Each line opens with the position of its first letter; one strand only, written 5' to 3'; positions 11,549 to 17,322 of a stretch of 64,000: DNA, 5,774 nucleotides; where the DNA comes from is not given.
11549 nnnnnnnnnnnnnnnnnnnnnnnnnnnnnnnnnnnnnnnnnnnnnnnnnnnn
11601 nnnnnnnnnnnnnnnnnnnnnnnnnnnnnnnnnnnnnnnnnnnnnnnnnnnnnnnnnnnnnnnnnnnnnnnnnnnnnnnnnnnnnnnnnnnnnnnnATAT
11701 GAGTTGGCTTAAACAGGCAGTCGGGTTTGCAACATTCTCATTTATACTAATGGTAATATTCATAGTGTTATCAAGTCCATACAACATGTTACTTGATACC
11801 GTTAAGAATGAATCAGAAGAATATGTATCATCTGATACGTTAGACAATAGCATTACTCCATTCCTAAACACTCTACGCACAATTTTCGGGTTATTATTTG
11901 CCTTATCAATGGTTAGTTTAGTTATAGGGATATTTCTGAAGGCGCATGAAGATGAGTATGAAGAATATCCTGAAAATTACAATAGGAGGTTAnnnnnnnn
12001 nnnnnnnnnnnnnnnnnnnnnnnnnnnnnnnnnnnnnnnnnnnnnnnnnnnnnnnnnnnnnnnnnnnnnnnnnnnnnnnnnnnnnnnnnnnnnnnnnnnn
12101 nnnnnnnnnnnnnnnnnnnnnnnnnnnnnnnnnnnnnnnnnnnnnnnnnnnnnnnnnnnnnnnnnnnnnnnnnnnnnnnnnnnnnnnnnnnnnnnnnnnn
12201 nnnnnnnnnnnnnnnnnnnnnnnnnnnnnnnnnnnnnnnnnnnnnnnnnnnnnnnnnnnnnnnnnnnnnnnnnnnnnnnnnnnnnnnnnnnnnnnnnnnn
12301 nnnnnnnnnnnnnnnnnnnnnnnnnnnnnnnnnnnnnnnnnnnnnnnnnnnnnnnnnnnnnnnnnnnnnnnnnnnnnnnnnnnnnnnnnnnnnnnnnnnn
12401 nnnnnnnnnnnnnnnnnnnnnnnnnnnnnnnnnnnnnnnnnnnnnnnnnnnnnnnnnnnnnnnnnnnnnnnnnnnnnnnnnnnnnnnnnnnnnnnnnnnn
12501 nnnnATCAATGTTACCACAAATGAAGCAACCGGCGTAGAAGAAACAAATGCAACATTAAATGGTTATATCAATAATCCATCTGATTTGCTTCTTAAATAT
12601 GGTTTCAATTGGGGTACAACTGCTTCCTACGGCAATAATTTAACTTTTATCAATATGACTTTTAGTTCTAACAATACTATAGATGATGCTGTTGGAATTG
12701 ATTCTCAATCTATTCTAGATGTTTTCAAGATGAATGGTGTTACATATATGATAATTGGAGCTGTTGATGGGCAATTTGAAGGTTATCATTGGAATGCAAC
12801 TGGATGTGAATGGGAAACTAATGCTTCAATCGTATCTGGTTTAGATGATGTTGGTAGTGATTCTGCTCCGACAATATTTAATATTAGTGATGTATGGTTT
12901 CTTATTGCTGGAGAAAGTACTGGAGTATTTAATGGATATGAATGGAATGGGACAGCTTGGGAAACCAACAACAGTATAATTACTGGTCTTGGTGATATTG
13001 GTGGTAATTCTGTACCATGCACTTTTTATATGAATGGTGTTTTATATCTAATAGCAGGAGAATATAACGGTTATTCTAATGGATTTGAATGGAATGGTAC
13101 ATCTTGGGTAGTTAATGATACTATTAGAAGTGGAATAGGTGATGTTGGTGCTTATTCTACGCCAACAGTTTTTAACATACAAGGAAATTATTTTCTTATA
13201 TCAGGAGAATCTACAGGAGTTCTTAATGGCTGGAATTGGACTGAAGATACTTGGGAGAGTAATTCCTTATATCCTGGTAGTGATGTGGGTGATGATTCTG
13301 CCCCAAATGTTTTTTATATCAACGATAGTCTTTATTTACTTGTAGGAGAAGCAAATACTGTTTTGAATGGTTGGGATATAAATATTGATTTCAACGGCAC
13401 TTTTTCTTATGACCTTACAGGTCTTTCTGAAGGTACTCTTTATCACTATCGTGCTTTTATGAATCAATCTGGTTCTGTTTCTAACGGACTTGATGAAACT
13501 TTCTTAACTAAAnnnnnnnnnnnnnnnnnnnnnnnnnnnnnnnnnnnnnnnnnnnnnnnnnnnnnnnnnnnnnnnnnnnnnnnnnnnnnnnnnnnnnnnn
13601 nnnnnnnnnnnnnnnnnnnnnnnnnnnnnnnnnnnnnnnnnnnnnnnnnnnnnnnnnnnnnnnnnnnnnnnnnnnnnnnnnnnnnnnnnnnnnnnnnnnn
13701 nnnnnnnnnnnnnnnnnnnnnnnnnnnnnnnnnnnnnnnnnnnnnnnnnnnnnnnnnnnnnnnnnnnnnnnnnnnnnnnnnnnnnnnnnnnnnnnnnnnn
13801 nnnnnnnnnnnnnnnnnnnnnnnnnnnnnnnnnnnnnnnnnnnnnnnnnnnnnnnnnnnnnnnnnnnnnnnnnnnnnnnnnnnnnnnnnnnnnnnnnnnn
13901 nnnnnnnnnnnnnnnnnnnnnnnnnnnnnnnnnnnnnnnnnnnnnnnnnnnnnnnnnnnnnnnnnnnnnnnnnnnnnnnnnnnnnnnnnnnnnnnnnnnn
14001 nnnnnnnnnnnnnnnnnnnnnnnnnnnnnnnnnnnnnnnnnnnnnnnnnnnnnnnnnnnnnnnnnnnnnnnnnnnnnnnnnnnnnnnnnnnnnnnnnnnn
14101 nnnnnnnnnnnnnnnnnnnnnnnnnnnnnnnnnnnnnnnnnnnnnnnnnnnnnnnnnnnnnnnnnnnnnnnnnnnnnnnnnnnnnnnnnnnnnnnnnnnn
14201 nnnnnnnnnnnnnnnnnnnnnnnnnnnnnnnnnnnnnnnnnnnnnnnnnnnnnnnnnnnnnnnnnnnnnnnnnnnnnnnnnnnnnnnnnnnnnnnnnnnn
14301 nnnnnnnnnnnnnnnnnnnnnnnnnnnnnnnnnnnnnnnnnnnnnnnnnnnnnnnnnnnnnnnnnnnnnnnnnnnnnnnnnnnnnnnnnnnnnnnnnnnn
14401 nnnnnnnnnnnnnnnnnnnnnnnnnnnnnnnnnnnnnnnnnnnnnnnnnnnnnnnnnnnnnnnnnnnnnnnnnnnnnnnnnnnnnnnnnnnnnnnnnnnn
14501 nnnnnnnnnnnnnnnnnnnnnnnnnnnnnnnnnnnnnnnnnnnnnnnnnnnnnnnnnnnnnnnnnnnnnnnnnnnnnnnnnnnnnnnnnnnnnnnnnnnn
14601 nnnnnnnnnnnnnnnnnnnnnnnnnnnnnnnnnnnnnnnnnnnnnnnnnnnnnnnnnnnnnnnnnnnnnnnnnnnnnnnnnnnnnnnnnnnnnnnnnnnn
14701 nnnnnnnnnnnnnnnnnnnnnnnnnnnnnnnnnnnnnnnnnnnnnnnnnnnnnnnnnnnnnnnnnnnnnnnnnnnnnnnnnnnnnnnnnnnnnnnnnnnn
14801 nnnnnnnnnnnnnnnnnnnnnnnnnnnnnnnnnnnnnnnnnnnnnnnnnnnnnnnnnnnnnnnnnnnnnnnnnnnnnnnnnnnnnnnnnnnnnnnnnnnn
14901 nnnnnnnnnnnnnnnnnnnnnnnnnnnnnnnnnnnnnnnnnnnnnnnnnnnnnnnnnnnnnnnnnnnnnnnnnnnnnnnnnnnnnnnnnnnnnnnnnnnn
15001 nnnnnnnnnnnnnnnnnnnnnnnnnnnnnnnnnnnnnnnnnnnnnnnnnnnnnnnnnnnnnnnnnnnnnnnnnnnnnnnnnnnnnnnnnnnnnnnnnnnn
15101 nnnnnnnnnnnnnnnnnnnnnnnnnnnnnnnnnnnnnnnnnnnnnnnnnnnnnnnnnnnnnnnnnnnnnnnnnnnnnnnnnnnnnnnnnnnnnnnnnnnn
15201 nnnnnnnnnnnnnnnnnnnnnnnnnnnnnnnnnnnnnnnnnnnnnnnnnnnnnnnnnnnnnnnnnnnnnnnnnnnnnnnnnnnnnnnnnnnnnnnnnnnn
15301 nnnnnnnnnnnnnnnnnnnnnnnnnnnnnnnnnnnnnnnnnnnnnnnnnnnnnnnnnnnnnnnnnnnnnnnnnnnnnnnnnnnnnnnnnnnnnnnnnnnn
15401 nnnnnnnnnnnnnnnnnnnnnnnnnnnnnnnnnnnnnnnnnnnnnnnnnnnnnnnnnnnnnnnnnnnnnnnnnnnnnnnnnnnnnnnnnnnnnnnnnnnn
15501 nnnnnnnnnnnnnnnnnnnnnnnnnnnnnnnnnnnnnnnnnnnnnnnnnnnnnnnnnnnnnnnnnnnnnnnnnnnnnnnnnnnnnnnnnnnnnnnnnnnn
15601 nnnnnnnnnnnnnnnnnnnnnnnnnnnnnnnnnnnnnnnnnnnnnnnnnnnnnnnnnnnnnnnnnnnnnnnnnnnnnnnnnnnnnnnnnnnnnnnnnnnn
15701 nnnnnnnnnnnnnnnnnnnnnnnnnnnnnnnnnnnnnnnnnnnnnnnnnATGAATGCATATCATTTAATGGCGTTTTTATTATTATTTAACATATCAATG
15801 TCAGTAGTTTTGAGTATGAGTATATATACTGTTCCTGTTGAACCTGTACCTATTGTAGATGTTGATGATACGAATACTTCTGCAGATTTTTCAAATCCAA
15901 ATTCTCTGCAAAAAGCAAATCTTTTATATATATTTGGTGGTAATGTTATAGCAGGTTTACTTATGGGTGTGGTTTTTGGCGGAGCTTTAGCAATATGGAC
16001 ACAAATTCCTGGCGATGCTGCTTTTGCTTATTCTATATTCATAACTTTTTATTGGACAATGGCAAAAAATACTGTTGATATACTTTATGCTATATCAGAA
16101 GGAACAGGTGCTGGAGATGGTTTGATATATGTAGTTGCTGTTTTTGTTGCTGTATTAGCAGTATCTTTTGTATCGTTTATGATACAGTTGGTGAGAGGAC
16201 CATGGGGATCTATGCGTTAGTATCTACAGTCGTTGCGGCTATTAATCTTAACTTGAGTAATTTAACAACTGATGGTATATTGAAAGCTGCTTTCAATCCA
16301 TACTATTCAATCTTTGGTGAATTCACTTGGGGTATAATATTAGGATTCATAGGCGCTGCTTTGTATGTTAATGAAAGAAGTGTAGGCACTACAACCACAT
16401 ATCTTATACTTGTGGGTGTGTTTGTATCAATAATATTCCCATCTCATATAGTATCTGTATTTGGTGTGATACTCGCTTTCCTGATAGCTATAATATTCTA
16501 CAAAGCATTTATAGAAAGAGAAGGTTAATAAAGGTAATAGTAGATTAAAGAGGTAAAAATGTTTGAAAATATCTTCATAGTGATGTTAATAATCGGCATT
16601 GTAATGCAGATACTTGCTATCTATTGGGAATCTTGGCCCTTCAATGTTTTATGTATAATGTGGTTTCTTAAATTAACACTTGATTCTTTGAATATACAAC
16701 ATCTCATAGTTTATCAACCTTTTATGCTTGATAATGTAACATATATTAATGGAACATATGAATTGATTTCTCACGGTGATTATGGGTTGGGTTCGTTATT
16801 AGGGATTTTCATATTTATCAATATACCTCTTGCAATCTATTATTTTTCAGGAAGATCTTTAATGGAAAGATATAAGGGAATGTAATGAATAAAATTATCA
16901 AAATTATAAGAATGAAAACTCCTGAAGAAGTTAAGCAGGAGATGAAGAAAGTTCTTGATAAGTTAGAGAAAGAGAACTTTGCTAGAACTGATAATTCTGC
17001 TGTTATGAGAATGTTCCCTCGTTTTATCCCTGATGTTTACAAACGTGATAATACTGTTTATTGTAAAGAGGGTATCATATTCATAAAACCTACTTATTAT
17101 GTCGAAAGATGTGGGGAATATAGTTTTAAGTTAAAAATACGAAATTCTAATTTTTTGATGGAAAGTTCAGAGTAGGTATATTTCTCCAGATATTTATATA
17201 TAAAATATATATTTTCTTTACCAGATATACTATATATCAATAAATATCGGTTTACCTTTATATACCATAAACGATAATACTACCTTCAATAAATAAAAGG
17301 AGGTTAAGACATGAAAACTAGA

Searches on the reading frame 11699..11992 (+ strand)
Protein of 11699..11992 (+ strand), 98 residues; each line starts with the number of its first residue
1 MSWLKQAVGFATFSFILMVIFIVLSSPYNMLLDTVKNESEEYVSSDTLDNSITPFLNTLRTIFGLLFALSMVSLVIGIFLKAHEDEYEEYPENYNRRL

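Call 42: search_protein_families(library=phrogs, proteins=[window:11699-11992:+], max_evalue=1)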
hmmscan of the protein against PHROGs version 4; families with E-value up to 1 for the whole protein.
window:11699-11992:+ (98 aa): 3 families
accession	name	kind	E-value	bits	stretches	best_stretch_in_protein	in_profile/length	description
phrog_3093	-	unknown function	0.03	15.7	1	50-92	35-79/85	-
phrog_7178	-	unknown function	0.1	14.6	1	28-63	6-41/71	-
phrog_944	-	moron, auxiliary metabolic gene and host takeover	0.2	12.3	1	14-81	123-178/235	membrane protein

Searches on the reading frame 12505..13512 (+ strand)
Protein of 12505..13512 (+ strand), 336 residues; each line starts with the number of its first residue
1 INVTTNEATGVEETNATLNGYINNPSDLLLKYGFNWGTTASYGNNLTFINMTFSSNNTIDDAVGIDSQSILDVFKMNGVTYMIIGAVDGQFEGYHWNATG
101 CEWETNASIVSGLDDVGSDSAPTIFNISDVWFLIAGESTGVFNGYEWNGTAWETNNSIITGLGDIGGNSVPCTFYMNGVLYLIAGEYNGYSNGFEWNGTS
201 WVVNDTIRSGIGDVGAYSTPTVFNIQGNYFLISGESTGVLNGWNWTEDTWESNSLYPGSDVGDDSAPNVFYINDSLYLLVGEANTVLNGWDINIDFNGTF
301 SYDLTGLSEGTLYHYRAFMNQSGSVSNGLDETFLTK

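Call 93: search_protein_families(library=pfam, proteins=[window:12505-13512:+], max_evalue=1)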
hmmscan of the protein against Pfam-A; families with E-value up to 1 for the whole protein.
seq(336 aa): 1 family
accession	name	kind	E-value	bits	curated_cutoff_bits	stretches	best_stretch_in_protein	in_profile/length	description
PF07154.16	DUF1392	-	0.06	13.9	25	0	170-203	23-56/150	Protein of unknown function (DUF1392)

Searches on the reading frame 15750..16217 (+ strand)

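Call 42: search_protein_families(library=phrogs, proteins=[window:15750-16217:+], max_evalue=1)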
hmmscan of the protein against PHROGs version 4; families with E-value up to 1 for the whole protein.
window:15750-16217:+ (156 aa): 1 family
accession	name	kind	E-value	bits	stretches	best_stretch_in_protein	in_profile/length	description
phrog_12246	-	unknown function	0.22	12.6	1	97-117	13-36/50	-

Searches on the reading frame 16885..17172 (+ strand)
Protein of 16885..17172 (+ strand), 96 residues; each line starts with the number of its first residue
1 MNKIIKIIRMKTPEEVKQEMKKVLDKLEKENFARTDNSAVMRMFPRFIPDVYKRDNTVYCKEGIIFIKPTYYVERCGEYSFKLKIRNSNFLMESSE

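Call 42: search_protein_families(library=phrogs, proteins=[window:16885-17172:+], max_evalue=1)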
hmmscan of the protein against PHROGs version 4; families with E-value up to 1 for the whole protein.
window:16885-17172:+ (96 aa): 1 family
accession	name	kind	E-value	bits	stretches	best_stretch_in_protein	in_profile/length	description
phrog_27976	-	unknown function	0.22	12.6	1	49-59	41-51/53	-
